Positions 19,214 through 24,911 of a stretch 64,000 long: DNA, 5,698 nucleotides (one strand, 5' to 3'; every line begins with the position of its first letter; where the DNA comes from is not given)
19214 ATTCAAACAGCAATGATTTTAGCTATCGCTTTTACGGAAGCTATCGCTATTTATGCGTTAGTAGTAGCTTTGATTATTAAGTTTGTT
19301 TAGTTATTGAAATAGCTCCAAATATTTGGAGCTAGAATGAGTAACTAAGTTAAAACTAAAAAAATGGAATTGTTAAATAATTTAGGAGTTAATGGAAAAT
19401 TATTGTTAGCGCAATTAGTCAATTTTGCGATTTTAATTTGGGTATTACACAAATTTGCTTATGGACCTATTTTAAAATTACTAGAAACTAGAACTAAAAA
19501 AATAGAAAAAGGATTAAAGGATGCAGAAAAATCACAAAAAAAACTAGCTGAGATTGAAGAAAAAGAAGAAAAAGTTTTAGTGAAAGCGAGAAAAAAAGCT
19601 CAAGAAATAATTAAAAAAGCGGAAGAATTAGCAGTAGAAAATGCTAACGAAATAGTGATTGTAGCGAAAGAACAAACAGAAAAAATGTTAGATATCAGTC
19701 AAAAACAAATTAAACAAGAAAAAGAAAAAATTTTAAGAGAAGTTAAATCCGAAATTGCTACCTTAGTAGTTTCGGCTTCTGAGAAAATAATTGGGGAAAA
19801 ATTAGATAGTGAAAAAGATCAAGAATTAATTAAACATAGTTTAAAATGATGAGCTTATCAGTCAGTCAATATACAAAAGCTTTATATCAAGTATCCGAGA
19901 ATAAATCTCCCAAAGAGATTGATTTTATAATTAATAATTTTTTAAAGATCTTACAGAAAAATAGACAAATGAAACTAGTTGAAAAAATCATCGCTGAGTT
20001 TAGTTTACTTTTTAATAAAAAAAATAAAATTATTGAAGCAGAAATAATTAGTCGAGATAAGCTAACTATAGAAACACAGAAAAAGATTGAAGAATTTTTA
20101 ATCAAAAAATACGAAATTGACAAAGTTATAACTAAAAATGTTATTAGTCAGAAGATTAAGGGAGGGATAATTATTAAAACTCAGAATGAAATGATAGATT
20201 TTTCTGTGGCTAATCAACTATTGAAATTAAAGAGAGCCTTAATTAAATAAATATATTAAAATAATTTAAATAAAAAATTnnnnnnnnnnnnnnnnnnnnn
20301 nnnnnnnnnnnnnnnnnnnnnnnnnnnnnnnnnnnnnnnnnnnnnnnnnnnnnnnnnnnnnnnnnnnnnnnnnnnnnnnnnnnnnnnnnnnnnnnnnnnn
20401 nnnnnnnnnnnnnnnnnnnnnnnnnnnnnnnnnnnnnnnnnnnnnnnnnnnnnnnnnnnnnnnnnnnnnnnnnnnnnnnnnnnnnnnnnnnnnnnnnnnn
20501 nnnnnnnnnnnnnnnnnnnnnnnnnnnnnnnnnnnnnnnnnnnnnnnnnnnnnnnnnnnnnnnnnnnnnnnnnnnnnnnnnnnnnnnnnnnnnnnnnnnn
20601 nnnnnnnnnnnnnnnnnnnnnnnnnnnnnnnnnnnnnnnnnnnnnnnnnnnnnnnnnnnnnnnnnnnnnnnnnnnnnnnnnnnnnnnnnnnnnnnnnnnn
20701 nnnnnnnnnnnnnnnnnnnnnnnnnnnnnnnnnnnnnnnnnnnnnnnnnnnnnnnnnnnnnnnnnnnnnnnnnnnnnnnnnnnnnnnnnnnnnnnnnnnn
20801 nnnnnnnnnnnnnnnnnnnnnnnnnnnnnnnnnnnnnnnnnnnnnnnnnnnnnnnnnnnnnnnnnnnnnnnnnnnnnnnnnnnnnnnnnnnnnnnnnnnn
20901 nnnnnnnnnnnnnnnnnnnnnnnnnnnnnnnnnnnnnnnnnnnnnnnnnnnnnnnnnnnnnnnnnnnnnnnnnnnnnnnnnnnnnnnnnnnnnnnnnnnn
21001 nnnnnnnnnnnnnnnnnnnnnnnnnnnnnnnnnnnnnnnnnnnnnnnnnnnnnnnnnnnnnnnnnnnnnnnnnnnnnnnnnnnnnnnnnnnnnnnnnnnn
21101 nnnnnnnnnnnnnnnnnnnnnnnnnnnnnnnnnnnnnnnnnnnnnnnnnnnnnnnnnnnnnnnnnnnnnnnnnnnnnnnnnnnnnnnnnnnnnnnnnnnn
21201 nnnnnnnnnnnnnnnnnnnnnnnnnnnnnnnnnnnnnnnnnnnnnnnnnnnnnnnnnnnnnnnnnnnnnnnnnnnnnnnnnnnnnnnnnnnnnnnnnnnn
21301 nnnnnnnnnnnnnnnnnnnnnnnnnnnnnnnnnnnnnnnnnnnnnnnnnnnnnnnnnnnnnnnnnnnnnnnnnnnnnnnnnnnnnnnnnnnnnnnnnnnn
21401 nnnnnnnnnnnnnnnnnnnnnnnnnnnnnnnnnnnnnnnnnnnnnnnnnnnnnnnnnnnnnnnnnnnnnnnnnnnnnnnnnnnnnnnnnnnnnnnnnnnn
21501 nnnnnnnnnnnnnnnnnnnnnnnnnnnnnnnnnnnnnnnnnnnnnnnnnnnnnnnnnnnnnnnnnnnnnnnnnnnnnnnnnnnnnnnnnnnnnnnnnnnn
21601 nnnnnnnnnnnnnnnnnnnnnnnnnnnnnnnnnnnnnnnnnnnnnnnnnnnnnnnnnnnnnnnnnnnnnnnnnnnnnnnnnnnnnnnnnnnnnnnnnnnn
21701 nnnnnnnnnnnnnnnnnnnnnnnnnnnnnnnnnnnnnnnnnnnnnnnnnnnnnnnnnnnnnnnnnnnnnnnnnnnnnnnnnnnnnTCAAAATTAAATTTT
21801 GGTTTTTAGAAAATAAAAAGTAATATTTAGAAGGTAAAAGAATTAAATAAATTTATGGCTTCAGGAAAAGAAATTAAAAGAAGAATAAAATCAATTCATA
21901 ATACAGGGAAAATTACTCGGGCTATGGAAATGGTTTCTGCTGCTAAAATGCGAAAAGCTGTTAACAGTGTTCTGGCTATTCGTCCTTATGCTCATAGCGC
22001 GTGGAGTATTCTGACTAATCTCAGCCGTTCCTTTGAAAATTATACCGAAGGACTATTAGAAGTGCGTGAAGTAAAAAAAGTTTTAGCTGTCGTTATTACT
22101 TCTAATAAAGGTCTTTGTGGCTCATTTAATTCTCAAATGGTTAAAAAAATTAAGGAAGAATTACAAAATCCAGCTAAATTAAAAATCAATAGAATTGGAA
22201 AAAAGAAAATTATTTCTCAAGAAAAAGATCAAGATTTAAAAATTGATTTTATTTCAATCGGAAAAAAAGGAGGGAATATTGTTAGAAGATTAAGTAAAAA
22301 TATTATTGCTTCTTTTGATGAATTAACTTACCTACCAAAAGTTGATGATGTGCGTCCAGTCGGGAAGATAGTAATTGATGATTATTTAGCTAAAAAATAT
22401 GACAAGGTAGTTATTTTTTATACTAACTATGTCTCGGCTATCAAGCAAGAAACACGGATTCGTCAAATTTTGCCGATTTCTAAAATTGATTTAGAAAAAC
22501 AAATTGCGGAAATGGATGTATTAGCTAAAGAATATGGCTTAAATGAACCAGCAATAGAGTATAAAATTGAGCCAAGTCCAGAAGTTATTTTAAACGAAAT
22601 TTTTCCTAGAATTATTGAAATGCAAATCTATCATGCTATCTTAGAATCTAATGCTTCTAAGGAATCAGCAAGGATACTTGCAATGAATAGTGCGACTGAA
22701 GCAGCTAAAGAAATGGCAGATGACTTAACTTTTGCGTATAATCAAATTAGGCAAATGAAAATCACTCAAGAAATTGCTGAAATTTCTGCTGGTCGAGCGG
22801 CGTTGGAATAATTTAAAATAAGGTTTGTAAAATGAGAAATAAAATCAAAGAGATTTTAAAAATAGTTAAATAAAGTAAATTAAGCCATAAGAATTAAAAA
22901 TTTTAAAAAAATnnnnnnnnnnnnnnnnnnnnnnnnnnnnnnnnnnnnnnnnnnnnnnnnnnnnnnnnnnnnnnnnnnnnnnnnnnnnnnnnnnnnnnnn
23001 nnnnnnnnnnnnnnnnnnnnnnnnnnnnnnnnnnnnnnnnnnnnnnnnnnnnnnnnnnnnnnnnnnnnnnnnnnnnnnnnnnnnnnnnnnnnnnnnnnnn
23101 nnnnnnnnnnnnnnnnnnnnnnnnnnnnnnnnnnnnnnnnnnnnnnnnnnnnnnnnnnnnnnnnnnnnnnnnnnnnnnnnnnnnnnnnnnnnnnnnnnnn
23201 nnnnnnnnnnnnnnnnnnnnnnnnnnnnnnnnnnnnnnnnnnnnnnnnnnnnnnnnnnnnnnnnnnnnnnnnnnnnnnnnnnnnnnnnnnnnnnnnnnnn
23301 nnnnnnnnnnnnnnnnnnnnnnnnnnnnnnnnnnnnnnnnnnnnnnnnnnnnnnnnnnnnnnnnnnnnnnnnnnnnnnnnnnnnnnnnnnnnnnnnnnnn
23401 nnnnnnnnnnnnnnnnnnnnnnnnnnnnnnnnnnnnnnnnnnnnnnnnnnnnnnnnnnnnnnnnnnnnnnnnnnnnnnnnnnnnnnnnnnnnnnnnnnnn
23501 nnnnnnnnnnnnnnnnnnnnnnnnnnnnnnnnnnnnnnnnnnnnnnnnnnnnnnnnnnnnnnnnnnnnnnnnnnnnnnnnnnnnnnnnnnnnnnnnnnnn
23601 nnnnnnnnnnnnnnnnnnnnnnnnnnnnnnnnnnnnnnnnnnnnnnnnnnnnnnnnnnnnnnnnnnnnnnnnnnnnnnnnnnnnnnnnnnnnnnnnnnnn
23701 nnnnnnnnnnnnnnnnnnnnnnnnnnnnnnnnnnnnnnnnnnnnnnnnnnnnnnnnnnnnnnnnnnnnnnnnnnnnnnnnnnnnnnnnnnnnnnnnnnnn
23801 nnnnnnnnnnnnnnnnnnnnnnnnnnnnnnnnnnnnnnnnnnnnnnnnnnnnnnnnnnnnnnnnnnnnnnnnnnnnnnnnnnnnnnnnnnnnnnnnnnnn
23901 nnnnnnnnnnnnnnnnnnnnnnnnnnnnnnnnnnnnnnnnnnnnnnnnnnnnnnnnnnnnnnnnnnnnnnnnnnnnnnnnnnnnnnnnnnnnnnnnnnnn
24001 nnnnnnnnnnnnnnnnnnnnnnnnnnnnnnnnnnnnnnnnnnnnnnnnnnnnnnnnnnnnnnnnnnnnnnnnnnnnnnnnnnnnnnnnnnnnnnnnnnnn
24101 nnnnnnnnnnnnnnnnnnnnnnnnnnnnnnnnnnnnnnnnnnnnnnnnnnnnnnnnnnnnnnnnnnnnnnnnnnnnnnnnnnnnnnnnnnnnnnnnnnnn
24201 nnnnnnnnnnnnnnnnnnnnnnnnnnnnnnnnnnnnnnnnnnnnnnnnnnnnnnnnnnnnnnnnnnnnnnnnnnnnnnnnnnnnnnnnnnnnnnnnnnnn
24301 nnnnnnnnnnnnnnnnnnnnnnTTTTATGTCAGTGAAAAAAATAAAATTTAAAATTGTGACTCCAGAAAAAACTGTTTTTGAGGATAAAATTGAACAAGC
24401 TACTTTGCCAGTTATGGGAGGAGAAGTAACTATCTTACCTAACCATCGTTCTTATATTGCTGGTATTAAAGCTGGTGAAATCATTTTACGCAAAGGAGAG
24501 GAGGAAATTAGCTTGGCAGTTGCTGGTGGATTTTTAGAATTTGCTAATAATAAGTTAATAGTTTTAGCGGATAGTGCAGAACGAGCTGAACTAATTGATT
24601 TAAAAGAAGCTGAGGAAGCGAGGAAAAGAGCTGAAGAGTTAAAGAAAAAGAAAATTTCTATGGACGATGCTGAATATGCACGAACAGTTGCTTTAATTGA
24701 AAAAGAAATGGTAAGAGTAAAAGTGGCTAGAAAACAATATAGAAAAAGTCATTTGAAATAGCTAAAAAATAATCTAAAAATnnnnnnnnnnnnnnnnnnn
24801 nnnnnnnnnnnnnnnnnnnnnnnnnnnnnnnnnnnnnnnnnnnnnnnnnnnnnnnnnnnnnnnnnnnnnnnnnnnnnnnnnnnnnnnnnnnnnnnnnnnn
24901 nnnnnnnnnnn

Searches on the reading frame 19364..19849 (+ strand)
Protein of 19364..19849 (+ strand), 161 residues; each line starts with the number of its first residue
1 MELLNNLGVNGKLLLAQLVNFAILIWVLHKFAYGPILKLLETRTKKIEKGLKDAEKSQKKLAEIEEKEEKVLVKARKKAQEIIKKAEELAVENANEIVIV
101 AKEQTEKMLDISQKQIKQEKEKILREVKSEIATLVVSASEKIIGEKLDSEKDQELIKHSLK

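Call 92: search_protein_families(library=pfam, proteins=[window:19364-19849:+], max_evalue=0.0001)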
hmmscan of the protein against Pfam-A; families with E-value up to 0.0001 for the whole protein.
window:19364-19849:+ (161 aa): 1 family
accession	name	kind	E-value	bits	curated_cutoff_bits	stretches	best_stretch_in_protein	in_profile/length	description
PF00430.23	ATP-synt_B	-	2.5e-28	99.2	28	1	14-143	2-131/132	ATP synthase B/B' CF(0)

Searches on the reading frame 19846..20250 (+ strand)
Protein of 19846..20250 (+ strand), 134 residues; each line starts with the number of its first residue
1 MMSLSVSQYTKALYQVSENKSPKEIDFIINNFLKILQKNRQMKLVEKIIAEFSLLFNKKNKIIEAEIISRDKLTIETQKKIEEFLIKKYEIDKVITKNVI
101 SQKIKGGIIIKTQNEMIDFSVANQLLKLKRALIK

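Call 92: search_protein_families(library=pfam, proteins=[window:19846-20250:+], max_evalue=0.0001)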
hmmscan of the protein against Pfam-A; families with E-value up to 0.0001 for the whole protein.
window:19846-20250:+ (134 aa): 1 family
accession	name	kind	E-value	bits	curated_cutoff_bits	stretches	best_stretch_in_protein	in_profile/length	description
PF00213.23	OSCP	-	1.5e-22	80.9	22.3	1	17-132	61-172/172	ATP synthase delta (OSCP) subunit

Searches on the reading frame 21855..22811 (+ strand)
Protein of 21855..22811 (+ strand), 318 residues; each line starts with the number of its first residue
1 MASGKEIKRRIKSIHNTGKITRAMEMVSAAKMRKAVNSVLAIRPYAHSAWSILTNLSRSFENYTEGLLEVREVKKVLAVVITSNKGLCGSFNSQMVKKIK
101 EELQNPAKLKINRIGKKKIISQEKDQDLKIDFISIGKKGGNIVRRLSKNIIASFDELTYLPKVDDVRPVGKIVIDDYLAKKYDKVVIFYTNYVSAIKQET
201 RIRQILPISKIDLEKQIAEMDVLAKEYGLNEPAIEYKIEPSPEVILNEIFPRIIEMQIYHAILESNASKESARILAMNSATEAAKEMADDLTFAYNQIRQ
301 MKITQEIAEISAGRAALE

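Call 92: search_protein_families(library=pfam, proteins=[window:21855-22811:+], max_evalue=0.0001)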
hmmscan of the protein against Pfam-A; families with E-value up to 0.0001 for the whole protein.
window:21855-22811:+ (318 aa): 1 family
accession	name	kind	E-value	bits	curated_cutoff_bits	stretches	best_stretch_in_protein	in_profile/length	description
PF00231.24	ATP-synt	-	1e-82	278.5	39.9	1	5-317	3-285/285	ATP synthase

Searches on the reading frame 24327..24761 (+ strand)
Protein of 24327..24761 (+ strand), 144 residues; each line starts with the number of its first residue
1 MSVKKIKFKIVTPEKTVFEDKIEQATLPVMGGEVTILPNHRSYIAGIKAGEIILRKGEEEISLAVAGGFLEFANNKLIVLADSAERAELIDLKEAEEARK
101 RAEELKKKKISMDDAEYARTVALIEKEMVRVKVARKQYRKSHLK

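Call 92: search_protein_families(library=pfam, proteins=[window:24327-24761:+], max_evalue=0.0001)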
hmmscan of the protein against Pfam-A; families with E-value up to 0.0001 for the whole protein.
window:24327-24761:+ (144 aa): 1 family
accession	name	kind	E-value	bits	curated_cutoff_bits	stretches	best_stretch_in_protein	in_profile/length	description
PF02823.21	ATP-synt_DE_N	-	9.1e-22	77.3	27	1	6-84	1-80/80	ATP synthase, Delta/Epsilon chain, beta-sandwich domain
